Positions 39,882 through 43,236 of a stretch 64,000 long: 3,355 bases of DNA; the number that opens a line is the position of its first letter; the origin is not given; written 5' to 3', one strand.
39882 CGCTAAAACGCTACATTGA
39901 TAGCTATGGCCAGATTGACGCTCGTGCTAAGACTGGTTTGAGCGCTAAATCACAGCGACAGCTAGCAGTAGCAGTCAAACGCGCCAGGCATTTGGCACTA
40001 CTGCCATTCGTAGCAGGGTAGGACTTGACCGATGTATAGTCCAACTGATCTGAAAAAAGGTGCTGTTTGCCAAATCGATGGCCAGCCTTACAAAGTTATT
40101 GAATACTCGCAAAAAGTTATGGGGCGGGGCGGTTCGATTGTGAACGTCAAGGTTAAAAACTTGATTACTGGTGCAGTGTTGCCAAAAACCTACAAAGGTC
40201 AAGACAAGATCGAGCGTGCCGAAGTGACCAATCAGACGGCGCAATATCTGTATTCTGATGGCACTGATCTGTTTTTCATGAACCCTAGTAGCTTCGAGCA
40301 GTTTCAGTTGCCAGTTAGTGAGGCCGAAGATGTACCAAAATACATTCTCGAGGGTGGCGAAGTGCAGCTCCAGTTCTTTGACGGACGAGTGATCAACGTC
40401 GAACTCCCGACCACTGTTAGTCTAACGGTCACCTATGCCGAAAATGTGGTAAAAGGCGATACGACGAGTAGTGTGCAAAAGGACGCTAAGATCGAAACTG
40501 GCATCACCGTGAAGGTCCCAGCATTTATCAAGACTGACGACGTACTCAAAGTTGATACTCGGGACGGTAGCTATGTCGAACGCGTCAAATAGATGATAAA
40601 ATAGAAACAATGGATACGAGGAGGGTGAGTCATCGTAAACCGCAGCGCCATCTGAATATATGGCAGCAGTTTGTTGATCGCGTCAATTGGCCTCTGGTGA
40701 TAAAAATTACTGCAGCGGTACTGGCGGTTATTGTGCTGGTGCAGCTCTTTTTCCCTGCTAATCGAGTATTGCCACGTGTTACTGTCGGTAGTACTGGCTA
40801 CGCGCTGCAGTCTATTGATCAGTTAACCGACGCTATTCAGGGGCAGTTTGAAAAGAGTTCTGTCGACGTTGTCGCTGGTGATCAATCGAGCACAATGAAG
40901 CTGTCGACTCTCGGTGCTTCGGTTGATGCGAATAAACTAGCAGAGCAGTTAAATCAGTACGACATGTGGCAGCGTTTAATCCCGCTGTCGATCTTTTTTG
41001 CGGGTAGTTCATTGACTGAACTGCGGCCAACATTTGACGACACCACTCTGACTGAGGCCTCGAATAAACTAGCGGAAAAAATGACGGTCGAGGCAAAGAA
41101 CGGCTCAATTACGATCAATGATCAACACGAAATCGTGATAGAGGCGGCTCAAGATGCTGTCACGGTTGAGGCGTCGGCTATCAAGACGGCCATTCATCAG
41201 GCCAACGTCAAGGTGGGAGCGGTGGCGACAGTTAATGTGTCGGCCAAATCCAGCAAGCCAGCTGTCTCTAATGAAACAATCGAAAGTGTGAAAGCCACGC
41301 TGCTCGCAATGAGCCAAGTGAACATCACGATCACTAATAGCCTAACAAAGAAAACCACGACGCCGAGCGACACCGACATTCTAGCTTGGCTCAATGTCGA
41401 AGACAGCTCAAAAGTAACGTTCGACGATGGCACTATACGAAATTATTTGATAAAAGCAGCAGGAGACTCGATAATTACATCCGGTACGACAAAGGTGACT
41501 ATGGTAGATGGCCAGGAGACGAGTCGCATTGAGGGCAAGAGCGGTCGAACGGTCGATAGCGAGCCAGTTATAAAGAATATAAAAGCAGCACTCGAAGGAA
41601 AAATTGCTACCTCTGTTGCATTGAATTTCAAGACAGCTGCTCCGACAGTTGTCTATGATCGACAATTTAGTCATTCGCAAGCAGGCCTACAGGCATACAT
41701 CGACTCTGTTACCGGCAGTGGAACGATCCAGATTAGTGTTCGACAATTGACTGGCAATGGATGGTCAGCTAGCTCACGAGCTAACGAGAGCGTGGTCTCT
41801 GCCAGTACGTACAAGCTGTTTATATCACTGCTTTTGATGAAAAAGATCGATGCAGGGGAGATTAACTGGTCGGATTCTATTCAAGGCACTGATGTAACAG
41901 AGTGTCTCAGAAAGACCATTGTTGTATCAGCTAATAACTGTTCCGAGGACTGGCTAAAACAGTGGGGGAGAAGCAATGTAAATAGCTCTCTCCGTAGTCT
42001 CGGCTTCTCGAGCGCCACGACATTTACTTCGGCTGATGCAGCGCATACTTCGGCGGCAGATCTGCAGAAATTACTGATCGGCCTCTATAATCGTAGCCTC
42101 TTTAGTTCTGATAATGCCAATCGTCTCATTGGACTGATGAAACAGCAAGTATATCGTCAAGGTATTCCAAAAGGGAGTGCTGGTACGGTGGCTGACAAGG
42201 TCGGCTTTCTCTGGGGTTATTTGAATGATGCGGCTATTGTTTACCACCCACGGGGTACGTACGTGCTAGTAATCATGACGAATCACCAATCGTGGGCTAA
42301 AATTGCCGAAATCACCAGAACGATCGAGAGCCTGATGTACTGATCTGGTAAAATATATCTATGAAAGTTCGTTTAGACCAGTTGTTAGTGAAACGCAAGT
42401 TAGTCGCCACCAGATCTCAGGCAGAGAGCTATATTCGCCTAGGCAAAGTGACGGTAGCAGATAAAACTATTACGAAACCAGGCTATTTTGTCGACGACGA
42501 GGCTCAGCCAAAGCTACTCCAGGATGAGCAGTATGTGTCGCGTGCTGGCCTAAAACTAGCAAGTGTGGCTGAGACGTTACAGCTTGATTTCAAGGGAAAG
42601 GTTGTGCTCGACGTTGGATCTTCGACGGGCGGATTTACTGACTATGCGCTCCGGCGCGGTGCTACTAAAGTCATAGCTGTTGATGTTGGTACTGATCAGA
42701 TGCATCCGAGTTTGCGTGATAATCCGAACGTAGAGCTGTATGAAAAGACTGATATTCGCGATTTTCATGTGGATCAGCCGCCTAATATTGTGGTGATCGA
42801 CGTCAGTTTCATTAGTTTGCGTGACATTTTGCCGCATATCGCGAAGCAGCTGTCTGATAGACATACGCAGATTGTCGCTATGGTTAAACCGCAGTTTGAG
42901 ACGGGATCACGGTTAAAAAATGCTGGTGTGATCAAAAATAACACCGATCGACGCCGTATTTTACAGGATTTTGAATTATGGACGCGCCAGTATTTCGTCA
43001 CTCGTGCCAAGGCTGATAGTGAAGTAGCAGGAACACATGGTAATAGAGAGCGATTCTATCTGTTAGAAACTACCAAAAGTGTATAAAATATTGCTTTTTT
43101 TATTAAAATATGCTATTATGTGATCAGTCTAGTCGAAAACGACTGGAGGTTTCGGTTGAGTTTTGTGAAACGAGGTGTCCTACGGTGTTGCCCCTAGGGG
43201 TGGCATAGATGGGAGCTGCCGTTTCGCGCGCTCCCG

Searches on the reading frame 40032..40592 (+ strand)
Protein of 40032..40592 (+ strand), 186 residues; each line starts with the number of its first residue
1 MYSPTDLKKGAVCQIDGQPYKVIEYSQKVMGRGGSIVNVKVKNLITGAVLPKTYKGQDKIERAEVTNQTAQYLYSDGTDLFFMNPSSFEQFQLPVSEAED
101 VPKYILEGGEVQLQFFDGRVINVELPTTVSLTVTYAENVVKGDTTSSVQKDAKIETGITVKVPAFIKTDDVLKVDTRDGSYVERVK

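Call 46: list_cluster_members(proteins=[P0001, window:40032-40592:+, window:46537-47715:-, window:42361-43086:+, P0006, P0011, P0017, P0023])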
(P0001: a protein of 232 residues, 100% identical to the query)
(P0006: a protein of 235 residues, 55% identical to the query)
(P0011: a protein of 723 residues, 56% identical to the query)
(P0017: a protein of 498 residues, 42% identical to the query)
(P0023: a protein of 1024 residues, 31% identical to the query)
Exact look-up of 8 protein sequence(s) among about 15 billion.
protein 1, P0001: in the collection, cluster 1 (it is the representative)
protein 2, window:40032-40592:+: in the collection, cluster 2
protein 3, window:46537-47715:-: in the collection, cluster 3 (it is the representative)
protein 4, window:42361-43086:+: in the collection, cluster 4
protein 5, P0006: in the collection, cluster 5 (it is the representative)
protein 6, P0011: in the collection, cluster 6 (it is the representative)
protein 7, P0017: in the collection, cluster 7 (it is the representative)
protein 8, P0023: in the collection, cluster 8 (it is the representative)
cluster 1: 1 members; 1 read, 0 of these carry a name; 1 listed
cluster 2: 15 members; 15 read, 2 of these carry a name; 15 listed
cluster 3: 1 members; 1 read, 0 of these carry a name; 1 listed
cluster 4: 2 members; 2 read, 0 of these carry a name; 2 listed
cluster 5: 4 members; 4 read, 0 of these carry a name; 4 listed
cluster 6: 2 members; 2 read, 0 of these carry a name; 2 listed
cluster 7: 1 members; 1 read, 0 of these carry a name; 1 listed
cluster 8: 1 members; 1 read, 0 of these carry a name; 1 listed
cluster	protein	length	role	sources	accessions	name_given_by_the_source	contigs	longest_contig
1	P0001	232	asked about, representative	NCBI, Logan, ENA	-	-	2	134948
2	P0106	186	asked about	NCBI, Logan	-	-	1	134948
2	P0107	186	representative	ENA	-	-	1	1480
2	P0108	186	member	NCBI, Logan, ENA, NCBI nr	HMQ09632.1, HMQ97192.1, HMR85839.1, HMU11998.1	MAG TPA: elongation factor P [Candidatus Nanoperiomorbaceae bacterium] | elongation factor P [Candidatus Nanoperiomorbaceae bacterium]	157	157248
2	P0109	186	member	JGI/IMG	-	elongation factor P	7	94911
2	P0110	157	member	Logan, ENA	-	-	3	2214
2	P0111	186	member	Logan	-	-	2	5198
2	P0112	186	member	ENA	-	-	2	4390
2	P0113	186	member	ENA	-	-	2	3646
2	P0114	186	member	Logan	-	-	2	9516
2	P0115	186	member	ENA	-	-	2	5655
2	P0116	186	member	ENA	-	-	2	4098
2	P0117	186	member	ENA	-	-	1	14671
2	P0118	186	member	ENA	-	-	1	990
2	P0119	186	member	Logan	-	-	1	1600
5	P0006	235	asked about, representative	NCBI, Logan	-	-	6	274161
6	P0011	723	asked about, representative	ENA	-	-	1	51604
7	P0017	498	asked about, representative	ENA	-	-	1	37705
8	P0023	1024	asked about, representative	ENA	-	-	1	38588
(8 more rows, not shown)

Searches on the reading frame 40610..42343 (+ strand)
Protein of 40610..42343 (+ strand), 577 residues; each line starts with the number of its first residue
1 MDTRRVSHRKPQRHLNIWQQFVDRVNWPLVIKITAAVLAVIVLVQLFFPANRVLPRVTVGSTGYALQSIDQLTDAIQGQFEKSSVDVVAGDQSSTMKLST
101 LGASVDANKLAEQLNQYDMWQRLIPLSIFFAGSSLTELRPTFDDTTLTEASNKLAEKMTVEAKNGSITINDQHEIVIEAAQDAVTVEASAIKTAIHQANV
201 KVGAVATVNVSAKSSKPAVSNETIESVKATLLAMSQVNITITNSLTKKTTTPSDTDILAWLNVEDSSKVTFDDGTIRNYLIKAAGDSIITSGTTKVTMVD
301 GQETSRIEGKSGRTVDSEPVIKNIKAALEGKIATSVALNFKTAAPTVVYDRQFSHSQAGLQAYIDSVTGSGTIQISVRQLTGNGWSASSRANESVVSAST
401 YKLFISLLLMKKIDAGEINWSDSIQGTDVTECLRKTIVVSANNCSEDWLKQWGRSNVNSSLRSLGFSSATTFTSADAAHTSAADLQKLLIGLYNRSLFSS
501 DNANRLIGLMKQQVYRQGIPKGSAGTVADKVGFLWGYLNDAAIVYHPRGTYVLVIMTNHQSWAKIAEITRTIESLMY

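Call 4: search_protein_families(library=pfam, proteins=[window:40610-42343:+], max_evalue=1)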
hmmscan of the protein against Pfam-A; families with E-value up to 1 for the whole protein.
window:40610-42343:+ (577 aa): 3 families
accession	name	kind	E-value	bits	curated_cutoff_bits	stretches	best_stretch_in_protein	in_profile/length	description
PF13354.11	Beta-lactamase2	-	8.2e-28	97.6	22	1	375-557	2-214/214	Beta-lactamase enzyme family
PF12229.13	PG_binding_4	-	6e-05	23.6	22.1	2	136-198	46-107/117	Putative peptidoglycan binding domain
PF00144.29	Beta-lactamase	-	0.021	14.4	27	1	389-424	44-79/329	Beta-lactamase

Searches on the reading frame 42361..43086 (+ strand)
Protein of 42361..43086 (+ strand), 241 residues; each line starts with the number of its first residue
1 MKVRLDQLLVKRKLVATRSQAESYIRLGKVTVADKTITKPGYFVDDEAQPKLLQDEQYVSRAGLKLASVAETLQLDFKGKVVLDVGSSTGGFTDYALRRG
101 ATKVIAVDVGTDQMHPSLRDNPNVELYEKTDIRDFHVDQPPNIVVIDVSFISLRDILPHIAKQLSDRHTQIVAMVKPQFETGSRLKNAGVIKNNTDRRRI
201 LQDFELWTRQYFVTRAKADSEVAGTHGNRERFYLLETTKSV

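Call 4: search_protein_families(library=pfam, proteins=[window:42361-43086:+], max_evalue=1)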
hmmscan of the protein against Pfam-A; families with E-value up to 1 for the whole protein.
window:42361-43086:+ (241 aa): 8 families
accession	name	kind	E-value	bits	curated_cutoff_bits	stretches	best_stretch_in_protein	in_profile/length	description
PF01728.25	FtsJ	-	1.5e-34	119.9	24.1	1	58-233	1-177/181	FtsJ-like methyltransferase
PF01479.30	S4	-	1.3e-10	41.3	22.8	1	3-47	1-45/48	S4 domain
PF13649.12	Methyltransf_25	-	0.001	20.2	27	1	82-145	1-69/97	Methyltransferase domain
PF13489.12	Methyltransf_23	-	0.0012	19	27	1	68-161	12-95/164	Methyltransferase domain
PF02353.26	CMAS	-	0.024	14.4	27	1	65-136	50-120/273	Mycolic acid cyclopropane synthetase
PF22421.1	SYY_C-terminal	-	0.057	13.8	27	1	4-49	20-65/83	Tyrosine--tRNA ligase SYY-like C-terminal domain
PF11652.13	FAM167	-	0.083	13.5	25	0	174-199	56-81/85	FAM167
PF08241.18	Methyltransf_11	-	0.1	13.7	21.2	1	83-125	1-42/95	Methyltransferase domain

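Call 92: find_related_loci(query=A5, collection=metagenome_contigs, flank=6000)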
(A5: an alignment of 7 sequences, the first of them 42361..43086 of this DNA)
Query A5 (241 aa) in metagenome_contigs; peptide patterns used: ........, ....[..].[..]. (x = any residue, [..] = any of these).
600 stretches matched a pattern (row limit reached: there are more); 550 encode a relative of the query (tblastn E <= 1e-3); the best 80 are kept; 80 distinct loci.
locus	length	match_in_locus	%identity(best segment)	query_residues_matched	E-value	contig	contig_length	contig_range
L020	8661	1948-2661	67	2-239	2e-108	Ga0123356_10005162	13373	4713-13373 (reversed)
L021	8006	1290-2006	67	1-239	4e-108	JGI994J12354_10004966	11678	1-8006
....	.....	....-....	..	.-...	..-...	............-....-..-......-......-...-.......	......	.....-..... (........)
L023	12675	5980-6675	71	3-235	2e-107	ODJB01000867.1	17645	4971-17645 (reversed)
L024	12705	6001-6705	69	1-235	3e-107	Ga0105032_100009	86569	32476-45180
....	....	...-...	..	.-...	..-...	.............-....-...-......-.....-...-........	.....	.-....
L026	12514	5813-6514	68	2-235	8e-105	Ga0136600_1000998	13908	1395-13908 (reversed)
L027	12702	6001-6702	66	2-235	2e-104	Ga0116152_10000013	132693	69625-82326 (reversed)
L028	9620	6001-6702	68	2-235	3e-104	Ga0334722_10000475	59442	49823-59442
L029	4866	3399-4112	69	2-239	3e-104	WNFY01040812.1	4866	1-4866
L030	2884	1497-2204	70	2-236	5e-106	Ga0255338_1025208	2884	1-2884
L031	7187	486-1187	69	2-235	4e-103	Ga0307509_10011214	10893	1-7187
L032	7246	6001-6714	69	2-238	2e-103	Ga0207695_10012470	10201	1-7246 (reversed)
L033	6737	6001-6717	67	2-239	4e-103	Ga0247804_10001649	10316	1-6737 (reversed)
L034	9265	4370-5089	66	1-239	9e-103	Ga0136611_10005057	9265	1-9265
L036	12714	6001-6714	66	2-239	2e-102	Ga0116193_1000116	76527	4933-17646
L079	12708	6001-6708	66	2-238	2e-98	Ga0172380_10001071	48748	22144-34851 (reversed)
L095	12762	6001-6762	62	2-238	2e-97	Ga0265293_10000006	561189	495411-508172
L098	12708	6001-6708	66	2-235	5e-99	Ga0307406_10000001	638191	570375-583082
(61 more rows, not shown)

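Call 103: search_protein_families(library=ncbifam, proteins=[L036:6836-8449:+, L036:8391-9206:+, L098:6883-7887:+, L098:7884-8666:+, L095:6868-8889:+, L079:6917-8296:+], max_evalue=0.01)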
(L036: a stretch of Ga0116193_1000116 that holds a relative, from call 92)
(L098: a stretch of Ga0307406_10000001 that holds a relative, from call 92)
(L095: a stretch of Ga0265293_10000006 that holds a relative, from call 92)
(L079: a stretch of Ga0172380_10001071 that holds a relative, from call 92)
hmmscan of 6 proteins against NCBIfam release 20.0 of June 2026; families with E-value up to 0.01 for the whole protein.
L036:6836-8449:+ (537 aa): 0 families

L036:8391-9206:+ (271 aa): 0 families

L098:6883-7887:+ (334 aa): 0 families

L098:7884-8666:+ (260 aa): 0 families

L095:6868-8889:+ (673 aa): 0 families

L079:6917-8296:+ (459 aa): 0 families

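Call 104: search_protein_families(library=pfam, proteins=[L036:6836-8449:+, L036:8391-9206:+, L098:6883-7887:+, L098:7884-8666:+, L095:6868-8889:+, L079:6917-8296:+], max_evalue=0.01)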
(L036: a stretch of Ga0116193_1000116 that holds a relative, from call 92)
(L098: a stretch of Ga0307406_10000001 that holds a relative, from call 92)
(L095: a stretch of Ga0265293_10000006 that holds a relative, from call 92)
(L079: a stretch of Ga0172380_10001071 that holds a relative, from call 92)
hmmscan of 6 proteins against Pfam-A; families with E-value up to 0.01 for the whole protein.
L036:6836-8449:+ (537 aa): 0 families

L036:8391-9206:+ (271 aa): 0 families

L098:6883-7887:+ (334 aa): 0 families

L098:7884-8666:+ (260 aa): 1 family
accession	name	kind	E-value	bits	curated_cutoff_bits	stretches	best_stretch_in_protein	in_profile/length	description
PF04203.18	Sortase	-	3.5e-05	24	26.6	1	94-220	2-114/125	Sortase domain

L095:6868-8889:+ (673 aa): 0 families

L079:6917-8296:+ (459 aa): 0 families
